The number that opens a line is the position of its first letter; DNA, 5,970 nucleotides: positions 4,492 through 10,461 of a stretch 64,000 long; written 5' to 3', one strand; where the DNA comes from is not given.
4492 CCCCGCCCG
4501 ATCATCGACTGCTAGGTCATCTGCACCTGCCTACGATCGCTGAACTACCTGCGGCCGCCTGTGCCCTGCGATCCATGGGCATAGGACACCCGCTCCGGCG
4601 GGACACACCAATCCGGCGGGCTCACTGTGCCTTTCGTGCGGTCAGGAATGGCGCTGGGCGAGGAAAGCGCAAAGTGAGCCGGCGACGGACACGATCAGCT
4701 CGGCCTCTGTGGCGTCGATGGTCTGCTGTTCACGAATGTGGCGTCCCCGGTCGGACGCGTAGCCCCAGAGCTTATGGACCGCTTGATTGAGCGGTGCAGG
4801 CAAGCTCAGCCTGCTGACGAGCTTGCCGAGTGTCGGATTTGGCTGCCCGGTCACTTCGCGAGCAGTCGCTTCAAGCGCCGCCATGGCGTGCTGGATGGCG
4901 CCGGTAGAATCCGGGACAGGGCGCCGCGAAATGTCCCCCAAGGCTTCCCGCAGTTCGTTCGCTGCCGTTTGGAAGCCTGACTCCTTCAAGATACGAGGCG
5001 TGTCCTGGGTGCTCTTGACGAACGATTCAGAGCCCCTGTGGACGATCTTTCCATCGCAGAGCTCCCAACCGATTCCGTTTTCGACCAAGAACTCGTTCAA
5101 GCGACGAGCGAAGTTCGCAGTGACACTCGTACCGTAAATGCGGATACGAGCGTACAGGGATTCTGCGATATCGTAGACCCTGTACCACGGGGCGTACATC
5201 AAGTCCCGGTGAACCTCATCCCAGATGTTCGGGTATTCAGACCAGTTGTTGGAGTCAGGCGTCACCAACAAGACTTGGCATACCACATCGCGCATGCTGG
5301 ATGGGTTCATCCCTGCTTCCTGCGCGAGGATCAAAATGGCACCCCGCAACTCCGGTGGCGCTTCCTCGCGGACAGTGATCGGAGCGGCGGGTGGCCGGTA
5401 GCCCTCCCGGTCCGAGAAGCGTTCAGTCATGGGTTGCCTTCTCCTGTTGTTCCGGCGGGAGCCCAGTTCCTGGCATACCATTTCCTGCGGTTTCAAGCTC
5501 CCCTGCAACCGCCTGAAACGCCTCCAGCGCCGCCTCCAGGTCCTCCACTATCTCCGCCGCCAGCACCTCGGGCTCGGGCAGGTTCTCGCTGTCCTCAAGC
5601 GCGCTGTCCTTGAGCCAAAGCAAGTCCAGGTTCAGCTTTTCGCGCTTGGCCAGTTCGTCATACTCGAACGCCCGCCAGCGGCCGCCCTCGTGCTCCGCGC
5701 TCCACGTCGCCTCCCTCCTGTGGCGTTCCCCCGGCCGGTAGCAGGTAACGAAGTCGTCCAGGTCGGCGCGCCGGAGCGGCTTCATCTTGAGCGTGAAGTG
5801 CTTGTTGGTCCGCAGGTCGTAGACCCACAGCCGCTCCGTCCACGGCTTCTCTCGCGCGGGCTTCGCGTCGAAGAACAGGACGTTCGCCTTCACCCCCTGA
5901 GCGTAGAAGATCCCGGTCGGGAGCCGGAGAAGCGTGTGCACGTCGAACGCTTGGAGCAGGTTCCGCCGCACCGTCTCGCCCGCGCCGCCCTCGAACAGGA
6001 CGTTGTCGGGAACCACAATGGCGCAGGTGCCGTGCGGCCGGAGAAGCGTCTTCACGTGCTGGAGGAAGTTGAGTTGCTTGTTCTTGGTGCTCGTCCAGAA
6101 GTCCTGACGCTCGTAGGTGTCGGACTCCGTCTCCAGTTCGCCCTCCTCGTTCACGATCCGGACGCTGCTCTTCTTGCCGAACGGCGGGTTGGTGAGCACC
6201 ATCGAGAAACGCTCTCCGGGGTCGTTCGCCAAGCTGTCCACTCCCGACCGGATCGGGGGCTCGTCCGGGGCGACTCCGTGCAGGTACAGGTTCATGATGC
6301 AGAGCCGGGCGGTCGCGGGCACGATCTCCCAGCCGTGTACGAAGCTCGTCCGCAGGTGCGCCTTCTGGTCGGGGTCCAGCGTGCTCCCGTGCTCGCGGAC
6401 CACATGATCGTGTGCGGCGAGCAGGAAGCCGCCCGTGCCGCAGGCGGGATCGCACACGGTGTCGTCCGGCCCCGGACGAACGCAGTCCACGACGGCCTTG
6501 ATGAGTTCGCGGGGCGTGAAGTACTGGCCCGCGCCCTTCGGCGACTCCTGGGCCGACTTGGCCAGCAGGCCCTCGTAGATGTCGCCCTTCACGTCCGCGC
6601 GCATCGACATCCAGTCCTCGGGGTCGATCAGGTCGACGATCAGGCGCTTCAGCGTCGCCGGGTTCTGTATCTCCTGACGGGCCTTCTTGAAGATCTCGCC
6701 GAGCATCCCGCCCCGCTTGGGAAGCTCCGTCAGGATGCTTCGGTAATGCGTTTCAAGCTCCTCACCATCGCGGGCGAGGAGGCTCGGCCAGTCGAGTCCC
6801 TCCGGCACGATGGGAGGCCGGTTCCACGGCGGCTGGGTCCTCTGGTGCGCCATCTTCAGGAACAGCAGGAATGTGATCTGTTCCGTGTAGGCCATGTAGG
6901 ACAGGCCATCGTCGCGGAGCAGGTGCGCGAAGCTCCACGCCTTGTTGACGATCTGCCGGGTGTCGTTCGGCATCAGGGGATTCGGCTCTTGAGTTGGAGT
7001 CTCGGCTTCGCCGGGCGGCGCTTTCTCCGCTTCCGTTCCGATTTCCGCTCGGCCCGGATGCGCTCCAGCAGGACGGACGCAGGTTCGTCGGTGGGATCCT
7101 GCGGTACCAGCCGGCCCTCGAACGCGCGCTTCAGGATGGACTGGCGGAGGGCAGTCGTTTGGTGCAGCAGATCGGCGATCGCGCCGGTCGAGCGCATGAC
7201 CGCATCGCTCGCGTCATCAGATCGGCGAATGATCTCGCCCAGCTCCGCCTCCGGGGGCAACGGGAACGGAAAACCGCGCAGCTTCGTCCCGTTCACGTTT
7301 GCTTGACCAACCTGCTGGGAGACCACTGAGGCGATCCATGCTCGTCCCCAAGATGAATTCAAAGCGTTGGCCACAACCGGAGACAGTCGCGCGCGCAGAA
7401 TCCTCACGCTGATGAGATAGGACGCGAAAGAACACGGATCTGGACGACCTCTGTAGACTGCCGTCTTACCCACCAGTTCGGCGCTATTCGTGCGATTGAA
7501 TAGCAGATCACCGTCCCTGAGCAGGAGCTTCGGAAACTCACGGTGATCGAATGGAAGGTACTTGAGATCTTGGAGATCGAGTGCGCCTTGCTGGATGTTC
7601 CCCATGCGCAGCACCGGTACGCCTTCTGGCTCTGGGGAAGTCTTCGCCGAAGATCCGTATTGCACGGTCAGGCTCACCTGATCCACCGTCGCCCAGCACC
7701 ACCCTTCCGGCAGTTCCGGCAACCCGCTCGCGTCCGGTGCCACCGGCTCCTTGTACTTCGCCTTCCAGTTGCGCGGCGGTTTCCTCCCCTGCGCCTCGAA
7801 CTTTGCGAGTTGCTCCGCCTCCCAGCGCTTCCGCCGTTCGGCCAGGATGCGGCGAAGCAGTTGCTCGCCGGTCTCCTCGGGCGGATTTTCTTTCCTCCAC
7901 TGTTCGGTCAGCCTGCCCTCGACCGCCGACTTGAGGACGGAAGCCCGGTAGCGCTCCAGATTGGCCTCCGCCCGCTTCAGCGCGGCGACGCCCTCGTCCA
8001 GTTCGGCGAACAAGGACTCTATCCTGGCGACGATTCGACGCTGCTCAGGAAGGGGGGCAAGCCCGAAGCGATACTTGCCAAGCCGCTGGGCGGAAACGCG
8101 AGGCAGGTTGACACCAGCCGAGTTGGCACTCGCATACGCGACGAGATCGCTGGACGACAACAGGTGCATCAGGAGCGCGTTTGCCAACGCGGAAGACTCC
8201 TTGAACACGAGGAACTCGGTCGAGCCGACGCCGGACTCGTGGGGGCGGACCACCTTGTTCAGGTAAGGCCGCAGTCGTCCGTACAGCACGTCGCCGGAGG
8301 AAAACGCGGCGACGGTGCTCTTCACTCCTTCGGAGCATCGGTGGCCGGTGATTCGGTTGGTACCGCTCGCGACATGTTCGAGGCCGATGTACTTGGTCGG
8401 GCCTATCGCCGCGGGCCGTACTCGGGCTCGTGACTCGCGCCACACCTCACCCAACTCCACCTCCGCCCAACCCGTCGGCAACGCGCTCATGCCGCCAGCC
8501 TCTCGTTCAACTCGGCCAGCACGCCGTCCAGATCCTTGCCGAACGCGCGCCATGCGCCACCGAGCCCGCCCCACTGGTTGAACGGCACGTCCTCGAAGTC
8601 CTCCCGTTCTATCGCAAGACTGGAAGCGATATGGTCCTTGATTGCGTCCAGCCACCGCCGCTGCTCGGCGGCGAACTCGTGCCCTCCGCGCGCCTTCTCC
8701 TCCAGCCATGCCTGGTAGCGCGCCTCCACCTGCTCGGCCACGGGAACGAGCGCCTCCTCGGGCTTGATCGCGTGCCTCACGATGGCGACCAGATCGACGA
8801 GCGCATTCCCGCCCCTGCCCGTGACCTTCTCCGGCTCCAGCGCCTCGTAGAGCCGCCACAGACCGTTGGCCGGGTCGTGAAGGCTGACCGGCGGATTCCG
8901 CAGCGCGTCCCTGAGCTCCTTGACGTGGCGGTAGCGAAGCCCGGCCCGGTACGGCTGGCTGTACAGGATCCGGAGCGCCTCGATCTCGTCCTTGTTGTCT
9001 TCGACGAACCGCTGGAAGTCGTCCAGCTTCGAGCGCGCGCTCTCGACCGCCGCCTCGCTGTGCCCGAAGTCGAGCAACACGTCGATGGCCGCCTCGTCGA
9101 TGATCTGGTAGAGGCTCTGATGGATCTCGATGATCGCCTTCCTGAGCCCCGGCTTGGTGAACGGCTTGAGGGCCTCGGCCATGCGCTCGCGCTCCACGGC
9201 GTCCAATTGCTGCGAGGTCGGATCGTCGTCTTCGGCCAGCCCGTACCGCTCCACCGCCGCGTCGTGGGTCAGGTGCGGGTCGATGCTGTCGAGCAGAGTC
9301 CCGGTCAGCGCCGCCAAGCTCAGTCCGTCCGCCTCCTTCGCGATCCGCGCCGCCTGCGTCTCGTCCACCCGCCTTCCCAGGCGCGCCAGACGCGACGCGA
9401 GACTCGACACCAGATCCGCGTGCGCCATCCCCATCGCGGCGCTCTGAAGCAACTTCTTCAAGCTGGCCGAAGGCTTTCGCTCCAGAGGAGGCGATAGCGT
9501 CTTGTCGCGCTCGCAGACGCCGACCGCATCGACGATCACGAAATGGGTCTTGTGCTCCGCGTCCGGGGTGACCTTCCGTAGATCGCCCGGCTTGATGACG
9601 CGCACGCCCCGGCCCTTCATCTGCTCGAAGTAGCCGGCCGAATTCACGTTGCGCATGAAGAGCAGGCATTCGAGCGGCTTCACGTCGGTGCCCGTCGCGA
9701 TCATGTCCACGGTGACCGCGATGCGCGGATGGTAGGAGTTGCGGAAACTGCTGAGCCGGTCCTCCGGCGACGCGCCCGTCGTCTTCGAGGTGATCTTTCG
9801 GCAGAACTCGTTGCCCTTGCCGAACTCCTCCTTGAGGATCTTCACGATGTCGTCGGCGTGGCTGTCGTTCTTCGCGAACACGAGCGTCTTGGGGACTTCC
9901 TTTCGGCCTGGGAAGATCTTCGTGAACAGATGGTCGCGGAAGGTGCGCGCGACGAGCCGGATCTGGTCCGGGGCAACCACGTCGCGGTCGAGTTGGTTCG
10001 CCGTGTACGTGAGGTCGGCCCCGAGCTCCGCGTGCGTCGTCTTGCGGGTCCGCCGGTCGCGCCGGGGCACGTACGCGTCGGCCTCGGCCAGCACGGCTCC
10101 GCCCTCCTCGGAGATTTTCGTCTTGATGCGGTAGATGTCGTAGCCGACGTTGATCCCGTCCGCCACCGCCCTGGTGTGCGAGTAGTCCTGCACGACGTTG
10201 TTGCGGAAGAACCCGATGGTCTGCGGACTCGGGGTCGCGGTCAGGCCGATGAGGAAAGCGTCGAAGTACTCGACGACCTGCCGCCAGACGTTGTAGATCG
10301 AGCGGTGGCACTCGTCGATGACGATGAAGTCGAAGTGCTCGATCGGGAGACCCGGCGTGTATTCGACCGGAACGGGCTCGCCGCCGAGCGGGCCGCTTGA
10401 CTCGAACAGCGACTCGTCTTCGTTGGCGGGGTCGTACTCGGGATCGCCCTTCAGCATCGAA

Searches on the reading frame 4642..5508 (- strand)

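Call 9: search_protein_families(library=pfam, proteins=[window:4642-5508:-], max_evalue=0.001)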
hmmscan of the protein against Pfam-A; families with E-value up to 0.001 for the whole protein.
window:4642-5508:- (288 aa): 1 family
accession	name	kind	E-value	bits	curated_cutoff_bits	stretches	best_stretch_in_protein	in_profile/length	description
PF18863.6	AbiJ_NTD4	-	2.3e-24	87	34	1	29-167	1-146/152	AbiJ N-terminal domain 4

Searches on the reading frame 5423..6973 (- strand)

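Call 9: search_protein_families(library=pfam, proteins=[window:5423-6973:-], max_evalue=0.001)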
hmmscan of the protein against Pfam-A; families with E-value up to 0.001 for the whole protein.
window:5423-6973:- (516 aa): 4 families
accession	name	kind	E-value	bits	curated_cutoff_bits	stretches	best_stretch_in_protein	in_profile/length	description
PF02384.22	N6_Mtase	-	1.9e-62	211.8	20.4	1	126-424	3-283/311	N-6 DNA Methylase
PF12161.14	HsdM_N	-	3.3e-08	34.7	24.5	1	9-113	2-133/135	HsdM N-terminal domain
PF07669.17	Eco57I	-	5.7e-05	23.7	25.3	1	254-351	73-165/171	Eco57I restriction-modification methylase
PF01170.24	UPF0020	-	0.00024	21.3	22.3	0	159-268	18-134/197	RMKL-like, methyltransferase domain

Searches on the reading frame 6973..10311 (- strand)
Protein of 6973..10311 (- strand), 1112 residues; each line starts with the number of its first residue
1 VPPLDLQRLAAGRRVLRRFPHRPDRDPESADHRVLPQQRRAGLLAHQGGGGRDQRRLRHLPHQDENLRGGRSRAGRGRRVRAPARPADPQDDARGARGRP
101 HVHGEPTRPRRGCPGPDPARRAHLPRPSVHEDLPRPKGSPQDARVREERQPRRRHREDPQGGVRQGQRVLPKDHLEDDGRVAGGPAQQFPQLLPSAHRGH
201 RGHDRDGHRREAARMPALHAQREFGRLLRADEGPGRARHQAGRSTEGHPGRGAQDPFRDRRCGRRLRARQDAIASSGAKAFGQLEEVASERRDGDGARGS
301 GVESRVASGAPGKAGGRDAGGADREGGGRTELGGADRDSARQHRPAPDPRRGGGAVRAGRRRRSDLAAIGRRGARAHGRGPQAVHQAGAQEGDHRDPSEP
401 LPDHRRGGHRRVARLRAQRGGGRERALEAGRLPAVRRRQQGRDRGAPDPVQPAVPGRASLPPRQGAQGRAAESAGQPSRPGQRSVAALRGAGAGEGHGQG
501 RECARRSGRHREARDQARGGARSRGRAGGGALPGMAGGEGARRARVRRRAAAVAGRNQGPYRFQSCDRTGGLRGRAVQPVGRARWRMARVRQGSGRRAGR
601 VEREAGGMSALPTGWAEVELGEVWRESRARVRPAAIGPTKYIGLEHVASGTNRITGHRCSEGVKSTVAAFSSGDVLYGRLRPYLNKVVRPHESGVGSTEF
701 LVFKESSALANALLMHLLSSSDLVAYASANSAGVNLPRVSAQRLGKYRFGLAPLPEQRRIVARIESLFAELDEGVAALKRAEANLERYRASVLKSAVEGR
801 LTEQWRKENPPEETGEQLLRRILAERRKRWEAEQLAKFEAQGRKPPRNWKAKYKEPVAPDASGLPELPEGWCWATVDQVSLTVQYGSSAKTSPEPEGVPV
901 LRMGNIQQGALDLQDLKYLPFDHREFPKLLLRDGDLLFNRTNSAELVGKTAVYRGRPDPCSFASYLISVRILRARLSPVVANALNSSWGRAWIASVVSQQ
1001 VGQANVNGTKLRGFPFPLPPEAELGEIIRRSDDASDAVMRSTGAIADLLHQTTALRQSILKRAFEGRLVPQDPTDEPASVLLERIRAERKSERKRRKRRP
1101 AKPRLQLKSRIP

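Call 9: search_protein_families(library=pfam, proteins=[window:6973-10311:-], max_evalue=0.001)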
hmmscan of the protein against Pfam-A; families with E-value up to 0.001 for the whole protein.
window:6973-10311:- (1112 aa): 1 family
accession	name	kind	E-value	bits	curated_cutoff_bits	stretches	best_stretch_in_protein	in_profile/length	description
PF01420.25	Methylase_S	-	0.0001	23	22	0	712-773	99-160/168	Type I restriction modification DNA specificity domain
